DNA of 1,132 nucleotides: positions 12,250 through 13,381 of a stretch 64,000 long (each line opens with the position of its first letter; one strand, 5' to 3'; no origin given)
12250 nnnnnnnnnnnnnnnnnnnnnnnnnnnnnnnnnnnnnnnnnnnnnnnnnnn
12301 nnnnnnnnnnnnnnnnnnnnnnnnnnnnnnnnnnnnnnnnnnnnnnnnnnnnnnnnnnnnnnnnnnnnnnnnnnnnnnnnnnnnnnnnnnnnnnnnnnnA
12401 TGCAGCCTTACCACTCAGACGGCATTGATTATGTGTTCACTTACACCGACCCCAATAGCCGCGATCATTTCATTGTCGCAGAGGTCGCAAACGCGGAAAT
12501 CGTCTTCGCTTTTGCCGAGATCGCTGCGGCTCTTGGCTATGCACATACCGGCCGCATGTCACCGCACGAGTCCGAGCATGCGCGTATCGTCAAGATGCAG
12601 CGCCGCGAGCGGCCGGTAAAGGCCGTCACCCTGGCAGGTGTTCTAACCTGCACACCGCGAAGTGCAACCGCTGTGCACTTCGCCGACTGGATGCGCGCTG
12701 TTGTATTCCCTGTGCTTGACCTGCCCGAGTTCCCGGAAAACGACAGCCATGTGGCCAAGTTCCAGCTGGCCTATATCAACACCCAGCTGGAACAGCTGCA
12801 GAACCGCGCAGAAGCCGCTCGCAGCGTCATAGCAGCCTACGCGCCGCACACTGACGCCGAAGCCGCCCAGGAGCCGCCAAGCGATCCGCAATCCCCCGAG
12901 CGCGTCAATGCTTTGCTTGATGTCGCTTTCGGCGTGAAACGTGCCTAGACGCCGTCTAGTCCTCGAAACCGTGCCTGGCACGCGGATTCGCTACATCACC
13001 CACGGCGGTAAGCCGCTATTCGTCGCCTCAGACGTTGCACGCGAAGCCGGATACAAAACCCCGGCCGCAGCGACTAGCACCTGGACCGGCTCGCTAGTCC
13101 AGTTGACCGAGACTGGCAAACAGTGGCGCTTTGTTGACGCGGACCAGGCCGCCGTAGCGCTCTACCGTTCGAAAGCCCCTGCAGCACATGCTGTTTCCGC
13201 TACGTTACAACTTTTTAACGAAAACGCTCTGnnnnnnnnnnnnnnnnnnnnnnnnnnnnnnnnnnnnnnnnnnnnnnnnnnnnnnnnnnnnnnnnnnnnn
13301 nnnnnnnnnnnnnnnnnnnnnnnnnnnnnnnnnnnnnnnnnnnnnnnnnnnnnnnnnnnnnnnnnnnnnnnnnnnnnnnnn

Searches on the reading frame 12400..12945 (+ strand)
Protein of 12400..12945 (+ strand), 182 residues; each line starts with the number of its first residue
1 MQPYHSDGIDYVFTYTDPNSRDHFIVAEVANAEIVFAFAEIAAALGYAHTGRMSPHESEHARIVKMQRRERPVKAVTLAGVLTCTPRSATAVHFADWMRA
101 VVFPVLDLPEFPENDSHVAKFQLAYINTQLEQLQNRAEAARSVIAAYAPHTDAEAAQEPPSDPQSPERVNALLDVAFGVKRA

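Call 13: search_protein_families(library=pfam, proteins=[window:12400-12945:+], max_evalue=0.01)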
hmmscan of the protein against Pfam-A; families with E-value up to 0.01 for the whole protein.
window:12400-12945:+ (182 aa): 0 families

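Call 14: search_protein_families(library=phrogs, proteins=[window:12400-12945:+], max_evalue=0.01)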
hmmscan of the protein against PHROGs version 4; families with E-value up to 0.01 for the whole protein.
window:12400-12945:+ (182 aa): 0 families

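Call 20: find_related_loci(query=window:12400-12945:+, collection=viral_contigs, flank=8000)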
Query window:12400-12945:+ (182 aa) in viral_contigs; peptide patterns used: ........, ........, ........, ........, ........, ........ (x = any residue, [..] = any of these).
2 stretches matched a pattern, but none encodes a relative of the query by tblastn (E <= 1e-3).

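Call 33: find_homologous_proteins(query=window:12400-12945:+)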
Query window:12400-12945:+ (182 aa): 1 proteins with E <= 0.001 among 793 candidates.
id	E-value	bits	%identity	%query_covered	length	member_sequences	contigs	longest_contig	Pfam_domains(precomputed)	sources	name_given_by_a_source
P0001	4.7e-115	399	100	100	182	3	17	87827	-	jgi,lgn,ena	-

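Call 34: find_encoding_contigs(protein=P0001, flank=10000, max_places=10)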
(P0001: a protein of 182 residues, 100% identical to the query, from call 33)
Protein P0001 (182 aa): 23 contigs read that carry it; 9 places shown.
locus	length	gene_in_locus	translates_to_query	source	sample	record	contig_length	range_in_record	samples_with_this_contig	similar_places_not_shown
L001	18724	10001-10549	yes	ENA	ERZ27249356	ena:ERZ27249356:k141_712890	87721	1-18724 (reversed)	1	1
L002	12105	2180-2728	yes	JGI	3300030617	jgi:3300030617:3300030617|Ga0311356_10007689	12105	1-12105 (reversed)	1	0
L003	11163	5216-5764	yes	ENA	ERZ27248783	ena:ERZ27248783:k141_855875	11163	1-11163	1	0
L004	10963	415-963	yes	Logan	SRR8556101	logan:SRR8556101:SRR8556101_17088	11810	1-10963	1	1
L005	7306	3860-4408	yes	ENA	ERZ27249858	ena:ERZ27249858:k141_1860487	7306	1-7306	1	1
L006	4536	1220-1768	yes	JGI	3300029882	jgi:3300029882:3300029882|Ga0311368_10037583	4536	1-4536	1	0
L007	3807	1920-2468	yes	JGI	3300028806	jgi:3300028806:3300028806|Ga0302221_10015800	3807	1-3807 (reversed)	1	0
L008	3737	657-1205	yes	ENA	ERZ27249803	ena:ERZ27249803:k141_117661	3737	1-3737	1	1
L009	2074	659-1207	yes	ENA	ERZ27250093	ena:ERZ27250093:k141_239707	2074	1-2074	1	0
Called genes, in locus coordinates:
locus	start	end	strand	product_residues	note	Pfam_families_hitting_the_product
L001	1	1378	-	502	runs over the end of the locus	PF13264:DUF4055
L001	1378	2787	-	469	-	PF03237:Terminase_6N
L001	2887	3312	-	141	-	PF13876:Phage_gp49_66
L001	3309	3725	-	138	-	-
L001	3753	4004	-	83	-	-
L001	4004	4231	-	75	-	-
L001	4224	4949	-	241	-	PF03592:Terminase_2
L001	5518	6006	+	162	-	PF07463:NUMOD4, PF13392:HNH_3 (weak)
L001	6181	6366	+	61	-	-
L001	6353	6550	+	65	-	-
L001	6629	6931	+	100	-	-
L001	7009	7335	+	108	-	PF23907:DUF7249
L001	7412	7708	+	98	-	-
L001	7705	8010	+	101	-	-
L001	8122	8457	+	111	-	PF07798:CCDC90-like (faint)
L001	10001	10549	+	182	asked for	-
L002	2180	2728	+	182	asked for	-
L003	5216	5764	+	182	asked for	-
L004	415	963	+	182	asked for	-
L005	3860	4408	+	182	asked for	-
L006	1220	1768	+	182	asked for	-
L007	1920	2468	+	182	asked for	-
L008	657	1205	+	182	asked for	-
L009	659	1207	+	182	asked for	-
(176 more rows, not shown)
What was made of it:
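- Checked: Non-coding: gene calls on identical metagenome contigs leave 11556-12399 empty (call 34).
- Assemblies break inside the array (call 34).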

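Call 42: search_solved_structures(query=window:12400-12945:+, max_evalue=10)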
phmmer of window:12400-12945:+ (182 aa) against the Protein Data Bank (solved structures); distinct sequences matched with E-value up to 10: 2.
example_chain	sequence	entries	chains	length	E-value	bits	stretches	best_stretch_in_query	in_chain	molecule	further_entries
3rnv_A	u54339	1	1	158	0.99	12.6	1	106-139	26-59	Helper component proteinase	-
8puw_B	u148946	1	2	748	1.3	12.2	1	88-168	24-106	Polynucleotide 5'-hydroxyl-kinase GRC3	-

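Call 76: find_related_loci(query=A6, collection=viral_contigs, flank=6000)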
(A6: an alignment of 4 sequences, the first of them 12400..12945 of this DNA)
Query A6 (182 aa) in viral_contigs; peptide patterns used: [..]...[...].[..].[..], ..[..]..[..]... (x = any residue, [..] = any of these).
110 stretches matched a pattern; 1 encode a relative of the query (tblastn E <= 1e-3); 1 distinct loci.
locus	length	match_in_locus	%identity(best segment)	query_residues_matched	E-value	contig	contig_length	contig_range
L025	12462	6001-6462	30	12-159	5e-18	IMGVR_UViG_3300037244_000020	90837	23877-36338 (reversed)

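Call 77: find_related_loci(query=A6, collection=genome_contigs, flank=6000)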
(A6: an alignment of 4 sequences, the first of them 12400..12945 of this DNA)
Query A6 (182 aa) in genome_contigs; peptide patterns used: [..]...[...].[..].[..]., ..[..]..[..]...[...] (x = any residue, [..] = any of these).
180 stretches matched a pattern, but none encodes a relative of the query by tblastn (E <= 1e-3).

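Call 82: find_homologous_proteins(query=A6, max_evalue=0.001)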
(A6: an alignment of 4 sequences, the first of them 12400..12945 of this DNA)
Query A6 (4 sequences) (182 aa, profile of the alignment): 8 proteins with E <= 0.001 among 8000 candidates.
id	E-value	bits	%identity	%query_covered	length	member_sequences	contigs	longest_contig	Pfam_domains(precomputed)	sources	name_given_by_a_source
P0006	2.4e-85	303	30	81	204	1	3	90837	-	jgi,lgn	jgi:prophage antirepressor-like protein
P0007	8.9e-85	301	32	67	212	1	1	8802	-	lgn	-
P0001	2.3e-76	274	100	100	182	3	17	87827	-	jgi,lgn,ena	-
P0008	5.5e-60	221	30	68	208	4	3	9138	-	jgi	jgi:hypothetical protein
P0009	2.5e-55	205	30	69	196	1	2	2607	-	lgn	-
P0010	4.9e-52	195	37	60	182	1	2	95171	-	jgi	jgi:hypothetical protein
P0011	2.1e-51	193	29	77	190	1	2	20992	-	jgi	jgi:hypothetical protein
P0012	5.9e-49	185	34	79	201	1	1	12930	-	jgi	jgi:hypothetical protein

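Call 83: find_encoding_contigs(protein=P0010, flank=6000, max_places=1)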
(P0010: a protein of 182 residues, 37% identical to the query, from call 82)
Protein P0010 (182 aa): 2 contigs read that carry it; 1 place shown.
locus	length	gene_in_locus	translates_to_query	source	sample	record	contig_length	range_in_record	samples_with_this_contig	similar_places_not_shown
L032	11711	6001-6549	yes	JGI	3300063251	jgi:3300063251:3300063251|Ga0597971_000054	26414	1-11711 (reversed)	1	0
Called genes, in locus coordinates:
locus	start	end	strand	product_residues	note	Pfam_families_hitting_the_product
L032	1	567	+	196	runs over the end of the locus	-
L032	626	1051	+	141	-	-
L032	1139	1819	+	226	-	-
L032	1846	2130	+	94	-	PF23790:Kyano_Gp96 (weak)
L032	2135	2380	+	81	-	-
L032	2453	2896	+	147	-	-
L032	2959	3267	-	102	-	-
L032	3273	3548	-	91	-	PF00216:Bac_DNA_binding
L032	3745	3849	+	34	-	-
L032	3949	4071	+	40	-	-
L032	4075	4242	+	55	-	-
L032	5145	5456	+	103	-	PF08346:AntA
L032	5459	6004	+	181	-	-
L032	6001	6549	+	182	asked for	-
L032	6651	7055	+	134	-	-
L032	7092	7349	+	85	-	-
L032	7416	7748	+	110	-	-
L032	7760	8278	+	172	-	PF00816:Histone_HNS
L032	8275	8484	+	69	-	-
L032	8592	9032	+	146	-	-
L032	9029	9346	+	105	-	-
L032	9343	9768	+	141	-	-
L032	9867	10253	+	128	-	-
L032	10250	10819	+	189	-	-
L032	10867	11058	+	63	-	-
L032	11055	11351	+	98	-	PF00392:GntR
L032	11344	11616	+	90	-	-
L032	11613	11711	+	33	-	?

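Call 84: find_encoding_contigs(protein=P0011, flank=6000, max_places=1)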
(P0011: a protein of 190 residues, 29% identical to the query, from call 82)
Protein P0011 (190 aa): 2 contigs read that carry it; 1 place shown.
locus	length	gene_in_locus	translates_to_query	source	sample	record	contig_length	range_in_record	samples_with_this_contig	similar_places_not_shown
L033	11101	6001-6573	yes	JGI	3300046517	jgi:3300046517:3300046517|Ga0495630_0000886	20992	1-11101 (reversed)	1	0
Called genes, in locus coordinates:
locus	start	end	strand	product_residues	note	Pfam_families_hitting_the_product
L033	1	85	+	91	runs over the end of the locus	-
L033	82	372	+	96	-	-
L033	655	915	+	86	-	-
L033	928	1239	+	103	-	-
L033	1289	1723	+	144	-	-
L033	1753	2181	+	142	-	-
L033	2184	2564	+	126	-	-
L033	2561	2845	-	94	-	PF00216:Bac_DNA_binding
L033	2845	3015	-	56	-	-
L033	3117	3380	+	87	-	-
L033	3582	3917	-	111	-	-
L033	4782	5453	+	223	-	PF08346:AntA (faint)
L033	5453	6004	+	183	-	-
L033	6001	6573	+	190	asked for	-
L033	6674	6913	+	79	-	-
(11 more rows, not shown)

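Call 85: find_encoding_contigs(protein=P0012, flank=6000, max_places=1)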
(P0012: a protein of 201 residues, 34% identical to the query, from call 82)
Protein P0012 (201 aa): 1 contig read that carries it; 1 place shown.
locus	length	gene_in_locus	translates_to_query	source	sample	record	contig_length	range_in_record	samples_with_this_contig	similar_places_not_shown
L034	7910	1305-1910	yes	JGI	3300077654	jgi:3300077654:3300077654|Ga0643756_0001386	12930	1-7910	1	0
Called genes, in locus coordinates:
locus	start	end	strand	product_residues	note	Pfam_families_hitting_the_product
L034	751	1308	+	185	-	-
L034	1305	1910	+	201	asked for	-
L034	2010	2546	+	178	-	-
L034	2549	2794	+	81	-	-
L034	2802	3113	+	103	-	-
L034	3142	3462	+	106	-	-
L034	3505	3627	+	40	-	-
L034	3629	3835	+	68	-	-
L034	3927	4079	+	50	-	-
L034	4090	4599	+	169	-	-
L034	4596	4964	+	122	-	PF00392:GntR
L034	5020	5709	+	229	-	-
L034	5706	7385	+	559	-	-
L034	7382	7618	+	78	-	-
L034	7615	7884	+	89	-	-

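Call 86: find_encoding_contigs(protein=P0008, flank=6000, max_places=1)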
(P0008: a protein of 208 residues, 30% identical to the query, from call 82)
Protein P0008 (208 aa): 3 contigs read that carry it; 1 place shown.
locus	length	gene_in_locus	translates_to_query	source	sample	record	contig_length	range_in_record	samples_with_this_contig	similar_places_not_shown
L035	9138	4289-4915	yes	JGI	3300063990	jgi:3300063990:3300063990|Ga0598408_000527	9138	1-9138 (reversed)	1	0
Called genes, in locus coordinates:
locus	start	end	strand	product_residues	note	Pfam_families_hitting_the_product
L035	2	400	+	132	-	?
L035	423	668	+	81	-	-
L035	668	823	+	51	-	-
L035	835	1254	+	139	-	-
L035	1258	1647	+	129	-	-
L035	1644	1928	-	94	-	PF00216:Bac_DNA_binding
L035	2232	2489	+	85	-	-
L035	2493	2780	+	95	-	PF23790:Kyano_Gp96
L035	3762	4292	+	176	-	-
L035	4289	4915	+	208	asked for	-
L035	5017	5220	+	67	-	-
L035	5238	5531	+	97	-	-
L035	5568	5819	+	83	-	-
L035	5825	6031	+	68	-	-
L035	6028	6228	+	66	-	-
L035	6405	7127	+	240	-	-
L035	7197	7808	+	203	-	-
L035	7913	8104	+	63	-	-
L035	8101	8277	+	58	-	-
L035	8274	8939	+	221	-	-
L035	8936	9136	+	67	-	?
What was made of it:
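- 12400..12948 (+): ORF182: a divergent Bro-N-fold domain followed by a long helix. It is the conserved gene downstream of the array and the candidate array-binding protein. P0008 and P0010-P0012 (29-37% identity in call 82) lie downstream of the arrays in L032-L035 (calls 83-86).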

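Call 106: predict_structure(alignment_id=A9)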
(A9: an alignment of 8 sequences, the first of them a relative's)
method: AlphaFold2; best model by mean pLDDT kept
length: 182 residues; sequences in the alignment: 8
mean_pLDDT: 78.6   pTM: 0.67
mean pLDDT of the five models: 78.6, 77.5, 76.5, 73.4, 70.9
residues with pLDDT >= 90: 52; 70-90: 82; 50-70: 26; < 50: 22
segments of 3 or more residues with pLDDT < 50: 1-6, 151-163
pLDDT, mean of each block of 10 residues (from residue 1): 52 86 82 87 88 90 86 91 87 92 85 76 90 91 77 46 55 61 50
secondary structure, 60 per line:
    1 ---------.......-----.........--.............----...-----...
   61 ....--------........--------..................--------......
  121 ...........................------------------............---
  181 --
elements in order: E10-16 E22-30 E33-37 H38-45 E61-64 E73-77 H89-106 H115-147 H166-177
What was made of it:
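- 12400..12948 (+): The model has pLDDT 78.6 (call 106).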

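Call 108: search_protein_representatives(alignment_id=A9)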
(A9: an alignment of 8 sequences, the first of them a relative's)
Query: 8 sequences, 205 profile positions. Proteins with E-value up to 0.001 (for the whole library): 22; up to 1e-10: 20; up to 1e-30: 11. The best 22 are listed.
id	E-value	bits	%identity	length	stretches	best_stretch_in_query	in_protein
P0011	1.6e-77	276.3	-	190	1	4-201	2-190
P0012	2.8e-77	275.5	-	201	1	4-205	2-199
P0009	1.1e-76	273.6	-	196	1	6-192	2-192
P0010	6.3e-76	271.1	-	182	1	3-162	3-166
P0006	3.4e-73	262.2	-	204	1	4-200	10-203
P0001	2.5e-57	210.4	-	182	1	1-178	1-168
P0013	2.0e-52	194.4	-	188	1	6-172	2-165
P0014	4.7e-50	186.6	-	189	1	6-168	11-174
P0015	5.7e-43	163.5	-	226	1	10-170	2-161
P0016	3.9e-39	151.0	-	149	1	6-152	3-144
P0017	4.0e-32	128.1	-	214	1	4-152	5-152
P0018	4.5e-28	114.8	-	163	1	4-149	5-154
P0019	1.4e-23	100.1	-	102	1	2-90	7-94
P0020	1.3e-22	97.0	-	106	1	1-71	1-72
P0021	1.9e-22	96.5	-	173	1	11-150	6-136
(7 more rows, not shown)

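Call 109: fold_search(model_id=the predicted structure, library=pdb)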
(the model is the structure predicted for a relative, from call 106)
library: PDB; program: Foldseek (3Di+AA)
matches with E <= 10: 454; with E <= 0.001: 0
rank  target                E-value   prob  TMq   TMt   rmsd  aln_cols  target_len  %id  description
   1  2w2w_B                4.0e-01  0.08  0.16  0.24  14.5       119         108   11  PLCg2 Split Pleckstrin Homology (PH) Domain (released 2009-05-05)
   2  8f5z_B                4.5e-01  0.13  0.15  0.05  18.1       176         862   11  Composite map of CryoEM structure of Arabidopsis thaliana phytochrome A (released 2023-06-28)
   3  8cit_A                4.8e-01  0.14  0.22  0.12  17.1       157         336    8  The FERM domain of human moesin mutant L281R (released 2023-03-01)
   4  1fho_MODEL_1_A        4.8e-01  0.09  0.19  0.26  12.7       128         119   11  Solution Structure of the PH Domain from the C. Elegans Muscle Protein UNC-89 (released 2000-10-04)
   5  2gia_G                6.5e-01  0.06  0.14  0.16  10.7       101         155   15  Crystal structures of trypanosoma bruciei MRP1/MRP2 (released 2006-09-05)
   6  7e8n_C                8.3e-01  0.06  0.20  0.10  21.1       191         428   10  Crystal structure of Type II citrate synthase (HyCS) from Hymenobacter sp. PAMC 26554 (released 2022-01-12)
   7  9ggc_C                1.0e+00  0.03  0.12  0.07  13.4        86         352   13  Structure of the G848S mutant of human mitochondrial DNA polymerase gamma (released 2025-04-16)
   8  3voq_A                1.1e+00  0.05  0.14  0.20  13.9       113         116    3  Crystal structure of the pleckstrin homology domain of human Sin1, a TORC2 subunit (released 2012-04-11)
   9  5c6r_A                1.1e+00  0.06  0.16  0.23  14.5       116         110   10  Crystal structure of PH domain of ASAP1 (released 2015-10-07)
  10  9ggb_B                1.2e+00  0.02  0.12  0.07  24.7       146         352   11  Structure of the G848S mutant of human mitochondrial DNA polymerase gamma in complex with PZL-A (released 2025-04-16)
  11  8udk_B                1.3e+00  0.04  0.12  0.06  13.3        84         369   12  Human Mitochondrial DNA Polymerase gamma R853A Ternary Complex (released 2024-06-05)
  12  6bc0_A                1.3e+00  0.03  0.12  0.16  11.8       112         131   10  A Complex between PH Domain of p190RhoGEF and Activated RhoA Bound to a GTP Analog (released 2017-12-13)
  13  4gcz_A                1.4e+00  0.12  0.20  0.11  19.6       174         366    9  Structure of a blue-light photoreceptor (released 2013-06-19)
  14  6txs_AAA              1.4e+00  0.08  0.21  0.12  16.5       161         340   10  The structure of the FERM domain and helical linker of human moesin bound to a CD44 peptide (released 2020-01-29)
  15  8d33_B                1.4e+00  0.03  0.12  0.06  12.8        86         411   12  Human mitochondrial DNA polymerase gamma ternary complex with GC basepair (released 2023-05-24)
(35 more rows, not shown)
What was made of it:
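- On Bro-N domain proteins (for ORF182): Nothing matches in the PDB (call 109).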

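Call 112: fold_search(model_id=the predicted structure, library=viral)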
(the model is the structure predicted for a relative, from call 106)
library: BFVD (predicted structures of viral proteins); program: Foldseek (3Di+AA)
matches with E <= 10: 777; with E <= 0.001: 34
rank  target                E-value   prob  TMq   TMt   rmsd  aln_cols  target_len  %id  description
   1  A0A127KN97            7.3e-06  1.00  0.37  0.29  12.3       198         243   16  (no name in the UniProt tables at hand)
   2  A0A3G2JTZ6            1.3e-05  1.00  0.43  0.30  12.8       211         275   12  Bro [Spodoptera exigua multiple nucleopolyhedrovirus]
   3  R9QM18                1.9e-05  1.00  0.35  0.31  18.6       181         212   13  Bro-N domain-containing protein [Lactococcus phage BM13]
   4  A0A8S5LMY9            2.4e-05  1.00  0.37  0.30  14.6       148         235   16  Repressor domain protein [Siphoviridae sp. ctbQZ1]
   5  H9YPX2                3.1e-05  1.00  0.43  0.19  17.3       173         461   18  (no name in the UniProt tables at hand)
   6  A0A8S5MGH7            5.0e-05  1.00  0.38  0.45   8.5       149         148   12  Repressor domain protein [Podoviridae sp. ct1h53]
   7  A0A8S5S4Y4            5.4e-05  1.00  0.33  0.13  18.7       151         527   16  Repressor domain protein [Myoviridae sp. cthAo37]
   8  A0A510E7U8            8.2e-05  1.00  0.34  0.37  11.9       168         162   12  (no name in the UniProt tables at hand)
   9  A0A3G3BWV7            9.3e-05  1.00  0.41  0.39  17.2       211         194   13  (no name in the UniProt tables at hand)
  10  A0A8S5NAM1            9.3e-05  1.00  0.36  0.24  23.5       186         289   16  Repressor domain protein [Siphoviridae sp. ctL5G6]
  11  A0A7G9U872            1.2e-04  1.00  0.39  0.41  12.2       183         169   12  Bro-e protein [Spilarctia obliqua nucleopolyhedrovirus]
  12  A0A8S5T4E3            1.3e-04  1.00  0.39  0.25  17.7       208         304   15  Repressor domain protein [Siphoviridae sp. ctMBu2]
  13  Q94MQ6                1.4e-04  1.00  0.27  0.21  13.1       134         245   19  p63 [Myxococcus phage Mx8]
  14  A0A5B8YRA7            1.5e-04  1.00  0.37  0.17  19.0       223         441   11  BRO-A [Chrysodeixis includens nucleopolyhedrovirus]
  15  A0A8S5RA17            1.5e-04  1.00  0.32  0.35  12.0       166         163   15  Repressor domain protein [virus sp. ctDYl1]
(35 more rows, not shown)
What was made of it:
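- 12400..12948 (+): Its best matches among predicted viral structures are Bro-N proteins, E 7e-6 to 1e-3 (call 112).
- On Iteron-type theta origin (lambda ori or plasmid oriV kind): ORF182 has a Bro-N fold (call 112).
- On Bro-N domain proteins (for ORF182): The model (pLDDT 78.6, call 106) matches Bro-N and BRO proteins in BFVD at E 7e-6 to 1e-3 with probability 1.00 (call 112).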

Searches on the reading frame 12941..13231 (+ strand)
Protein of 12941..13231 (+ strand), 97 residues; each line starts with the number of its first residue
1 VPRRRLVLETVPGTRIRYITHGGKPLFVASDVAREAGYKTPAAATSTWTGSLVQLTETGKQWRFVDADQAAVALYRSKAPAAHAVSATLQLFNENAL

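Call 13: search_protein_families(library=pfam, proteins=[window:12941-13231:+], max_evalue=0.01)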
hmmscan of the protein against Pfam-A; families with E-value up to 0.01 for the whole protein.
window:12941-13231:+ (97 aa): 1 family
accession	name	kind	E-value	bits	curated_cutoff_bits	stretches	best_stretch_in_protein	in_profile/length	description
PF02498.22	Bro-N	-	0.00051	21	25.6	1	16-44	2-32/96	BRO family, N-terminal domain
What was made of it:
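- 12941..13234 (+): ORF97, a second Bro-N-like ORF. Pfam Bro-N, E 5e-4, below the curated cut-off (call 13).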

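Call 14: search_protein_families(library=phrogs, proteins=[window:12941-13231:+], max_evalue=0.01)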
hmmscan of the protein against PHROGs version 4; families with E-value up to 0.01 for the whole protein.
window:12941-13231:+ (97 aa): 4 families
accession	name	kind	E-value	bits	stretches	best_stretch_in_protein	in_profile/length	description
phrog_2977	-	transcription regulation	6e-05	23.9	1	14-58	72-116/150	anti-repressor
phrog_2899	-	transcription regulation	0.00011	22.9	1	14-48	15-50/263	anti-repressor Ant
phrog_130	-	transcription regulation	0.00011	22.3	1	15-46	168-200/480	anti-repressor Ant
phrog_463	-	transcription regulation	0.0079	16.7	1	14-46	13-45/250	anti-repressor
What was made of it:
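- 12941..13234 (+): PHROG anti-repressor families, E 6e-5 (call 14).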
